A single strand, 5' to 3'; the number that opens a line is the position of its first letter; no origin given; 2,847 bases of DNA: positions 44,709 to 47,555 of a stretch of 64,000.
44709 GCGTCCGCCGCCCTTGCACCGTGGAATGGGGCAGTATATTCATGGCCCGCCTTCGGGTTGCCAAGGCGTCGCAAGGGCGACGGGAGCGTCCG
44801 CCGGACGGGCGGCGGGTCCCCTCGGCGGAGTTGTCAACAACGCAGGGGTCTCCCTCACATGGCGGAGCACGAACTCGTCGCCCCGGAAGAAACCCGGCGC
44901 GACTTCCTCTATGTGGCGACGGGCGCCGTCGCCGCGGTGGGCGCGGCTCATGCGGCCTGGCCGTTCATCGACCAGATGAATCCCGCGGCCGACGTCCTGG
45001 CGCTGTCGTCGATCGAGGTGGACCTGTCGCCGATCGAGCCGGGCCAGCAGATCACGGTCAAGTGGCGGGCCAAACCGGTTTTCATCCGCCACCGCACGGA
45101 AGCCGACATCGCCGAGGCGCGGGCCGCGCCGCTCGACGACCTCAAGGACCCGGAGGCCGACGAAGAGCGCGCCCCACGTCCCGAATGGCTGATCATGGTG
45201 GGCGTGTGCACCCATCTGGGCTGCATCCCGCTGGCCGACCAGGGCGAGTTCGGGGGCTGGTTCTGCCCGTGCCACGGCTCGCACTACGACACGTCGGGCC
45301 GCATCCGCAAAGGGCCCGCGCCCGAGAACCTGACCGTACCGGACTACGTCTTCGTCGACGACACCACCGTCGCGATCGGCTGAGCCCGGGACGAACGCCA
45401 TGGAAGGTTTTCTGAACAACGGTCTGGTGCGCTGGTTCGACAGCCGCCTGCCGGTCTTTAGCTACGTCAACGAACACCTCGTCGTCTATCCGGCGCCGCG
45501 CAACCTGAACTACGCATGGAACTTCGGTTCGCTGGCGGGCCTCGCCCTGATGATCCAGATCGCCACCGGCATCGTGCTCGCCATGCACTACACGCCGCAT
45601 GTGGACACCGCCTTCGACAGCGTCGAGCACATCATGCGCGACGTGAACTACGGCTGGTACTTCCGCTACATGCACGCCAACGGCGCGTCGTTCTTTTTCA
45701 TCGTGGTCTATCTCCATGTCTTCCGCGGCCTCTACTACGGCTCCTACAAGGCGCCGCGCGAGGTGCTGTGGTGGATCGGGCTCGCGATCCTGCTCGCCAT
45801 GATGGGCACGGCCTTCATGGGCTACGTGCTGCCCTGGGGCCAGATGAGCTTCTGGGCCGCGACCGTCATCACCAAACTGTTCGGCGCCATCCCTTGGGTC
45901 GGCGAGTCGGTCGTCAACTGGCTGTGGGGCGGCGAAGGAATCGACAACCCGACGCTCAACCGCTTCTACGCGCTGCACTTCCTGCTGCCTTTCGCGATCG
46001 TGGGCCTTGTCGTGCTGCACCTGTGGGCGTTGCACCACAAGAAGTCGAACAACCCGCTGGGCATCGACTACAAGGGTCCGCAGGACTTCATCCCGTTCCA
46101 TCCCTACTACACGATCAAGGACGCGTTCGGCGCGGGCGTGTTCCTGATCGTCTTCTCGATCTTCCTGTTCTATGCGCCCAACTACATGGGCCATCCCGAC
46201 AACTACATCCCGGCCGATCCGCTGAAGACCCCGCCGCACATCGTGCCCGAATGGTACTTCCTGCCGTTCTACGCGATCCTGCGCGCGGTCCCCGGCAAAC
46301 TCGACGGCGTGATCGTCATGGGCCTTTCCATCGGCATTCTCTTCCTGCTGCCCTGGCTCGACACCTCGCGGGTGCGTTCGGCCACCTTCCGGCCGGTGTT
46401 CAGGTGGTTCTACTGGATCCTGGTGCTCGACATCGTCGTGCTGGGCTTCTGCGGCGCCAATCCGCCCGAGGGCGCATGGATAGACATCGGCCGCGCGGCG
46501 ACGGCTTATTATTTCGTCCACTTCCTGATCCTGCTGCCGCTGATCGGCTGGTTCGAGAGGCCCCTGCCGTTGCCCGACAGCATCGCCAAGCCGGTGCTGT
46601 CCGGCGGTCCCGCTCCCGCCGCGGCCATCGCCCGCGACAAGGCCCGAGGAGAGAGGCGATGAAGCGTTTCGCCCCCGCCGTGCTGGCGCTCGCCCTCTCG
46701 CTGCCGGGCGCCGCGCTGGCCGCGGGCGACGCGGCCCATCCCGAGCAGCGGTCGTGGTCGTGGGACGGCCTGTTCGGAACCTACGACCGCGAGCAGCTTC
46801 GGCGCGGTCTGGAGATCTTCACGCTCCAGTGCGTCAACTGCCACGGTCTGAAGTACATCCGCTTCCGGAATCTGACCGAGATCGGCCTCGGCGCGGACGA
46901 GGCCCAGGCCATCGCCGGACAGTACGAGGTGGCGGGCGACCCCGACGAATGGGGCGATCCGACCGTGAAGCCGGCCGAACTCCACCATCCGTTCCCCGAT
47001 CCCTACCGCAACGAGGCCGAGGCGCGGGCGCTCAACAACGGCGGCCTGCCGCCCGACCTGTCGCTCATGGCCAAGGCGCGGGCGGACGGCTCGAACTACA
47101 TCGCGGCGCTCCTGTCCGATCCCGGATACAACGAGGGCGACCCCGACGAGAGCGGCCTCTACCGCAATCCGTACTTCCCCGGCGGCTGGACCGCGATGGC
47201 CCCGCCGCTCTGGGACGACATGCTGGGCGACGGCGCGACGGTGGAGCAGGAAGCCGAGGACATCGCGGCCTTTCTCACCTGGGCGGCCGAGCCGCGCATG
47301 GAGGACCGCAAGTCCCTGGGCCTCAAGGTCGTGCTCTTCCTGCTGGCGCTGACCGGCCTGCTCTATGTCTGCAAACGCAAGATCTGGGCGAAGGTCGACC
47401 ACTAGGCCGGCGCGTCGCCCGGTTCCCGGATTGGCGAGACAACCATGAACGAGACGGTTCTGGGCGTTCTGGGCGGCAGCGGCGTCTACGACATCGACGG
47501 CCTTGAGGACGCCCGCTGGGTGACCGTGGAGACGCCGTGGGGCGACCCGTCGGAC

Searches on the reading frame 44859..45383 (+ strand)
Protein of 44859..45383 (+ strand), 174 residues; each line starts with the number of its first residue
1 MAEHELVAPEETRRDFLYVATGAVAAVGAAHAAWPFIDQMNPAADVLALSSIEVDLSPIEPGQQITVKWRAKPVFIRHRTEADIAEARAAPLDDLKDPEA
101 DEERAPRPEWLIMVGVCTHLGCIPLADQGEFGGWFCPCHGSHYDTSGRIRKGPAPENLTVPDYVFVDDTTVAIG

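Call 34: search_protein_families(library=pfam, proteins=[window:44859-45383:+])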
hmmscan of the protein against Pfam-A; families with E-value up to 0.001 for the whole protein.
window:44859-45383:+ (174 aa): 2 families
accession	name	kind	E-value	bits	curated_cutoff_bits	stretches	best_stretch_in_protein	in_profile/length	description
PF10399.14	UCR_Fe-S_N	-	1.3e-21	76.2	24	1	10-43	8-41/41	Ubiquitinol-cytochrome C reductase Fe-S subunit TAT signal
PF00355.32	Rieske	-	4.5e-09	36.5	20.3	1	108-159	34-85/88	Rieske [2Fe-2S] domain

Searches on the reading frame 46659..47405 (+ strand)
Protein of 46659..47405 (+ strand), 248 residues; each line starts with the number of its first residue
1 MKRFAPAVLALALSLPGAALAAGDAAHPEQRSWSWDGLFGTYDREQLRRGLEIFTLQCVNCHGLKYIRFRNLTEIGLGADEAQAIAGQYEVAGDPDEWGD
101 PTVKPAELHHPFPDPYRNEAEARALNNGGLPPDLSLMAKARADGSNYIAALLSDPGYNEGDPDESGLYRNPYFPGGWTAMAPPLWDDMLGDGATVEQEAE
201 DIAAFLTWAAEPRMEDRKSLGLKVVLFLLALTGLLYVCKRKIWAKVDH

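Call 34: search_protein_families(library=pfam, proteins=[window:46659-47405:+])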
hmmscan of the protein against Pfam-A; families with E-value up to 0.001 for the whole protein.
window:46659-47405:+ (248 aa): 1 family
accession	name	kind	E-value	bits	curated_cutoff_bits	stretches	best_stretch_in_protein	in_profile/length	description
PF02167.20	Cytochrom_C1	-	2.1e-72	243.8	22.8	1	33-245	1-218/219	Cytochrome C1 family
